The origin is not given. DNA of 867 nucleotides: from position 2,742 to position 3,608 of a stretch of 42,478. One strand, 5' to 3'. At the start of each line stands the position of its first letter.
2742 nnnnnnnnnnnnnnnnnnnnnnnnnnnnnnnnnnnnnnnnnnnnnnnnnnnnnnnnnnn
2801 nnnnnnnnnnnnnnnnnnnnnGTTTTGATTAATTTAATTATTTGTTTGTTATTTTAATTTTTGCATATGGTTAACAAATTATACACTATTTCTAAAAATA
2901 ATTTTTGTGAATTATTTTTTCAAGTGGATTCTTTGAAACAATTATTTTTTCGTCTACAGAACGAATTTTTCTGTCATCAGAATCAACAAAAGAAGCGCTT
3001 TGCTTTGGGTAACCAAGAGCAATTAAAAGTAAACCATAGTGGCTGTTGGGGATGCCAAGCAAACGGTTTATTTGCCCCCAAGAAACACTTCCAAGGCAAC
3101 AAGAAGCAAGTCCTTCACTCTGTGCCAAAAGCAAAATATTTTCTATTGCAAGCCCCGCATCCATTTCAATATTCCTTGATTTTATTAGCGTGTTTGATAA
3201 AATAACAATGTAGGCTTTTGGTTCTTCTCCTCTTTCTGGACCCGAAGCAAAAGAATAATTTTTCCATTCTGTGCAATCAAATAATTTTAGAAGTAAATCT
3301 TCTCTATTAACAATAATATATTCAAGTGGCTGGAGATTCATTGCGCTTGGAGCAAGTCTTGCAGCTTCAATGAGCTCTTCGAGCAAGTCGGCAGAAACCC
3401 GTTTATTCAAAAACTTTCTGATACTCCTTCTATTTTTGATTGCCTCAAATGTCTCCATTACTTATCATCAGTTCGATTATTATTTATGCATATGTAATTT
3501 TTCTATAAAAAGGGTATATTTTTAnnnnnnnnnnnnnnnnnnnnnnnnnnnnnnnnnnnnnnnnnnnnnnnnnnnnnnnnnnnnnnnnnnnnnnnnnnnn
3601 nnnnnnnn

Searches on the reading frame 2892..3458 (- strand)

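Call 68: search_protein_families(library=pfam, proteins=[window:2892-3458:-], max_evalue=0.00001)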
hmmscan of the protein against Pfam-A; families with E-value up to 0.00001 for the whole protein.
window:2892-3458:- (188 aa): 2 families
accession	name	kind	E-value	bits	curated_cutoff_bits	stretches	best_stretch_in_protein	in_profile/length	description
PF00881.29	Nitroreductase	-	5.8e-28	98.6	23.5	1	7-150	1-167/167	Nitroreductase family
PF14512.11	TM1586_NiRdase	-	4.5e-17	62.8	27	1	77-170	63-147/215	Putative TM nitroreductase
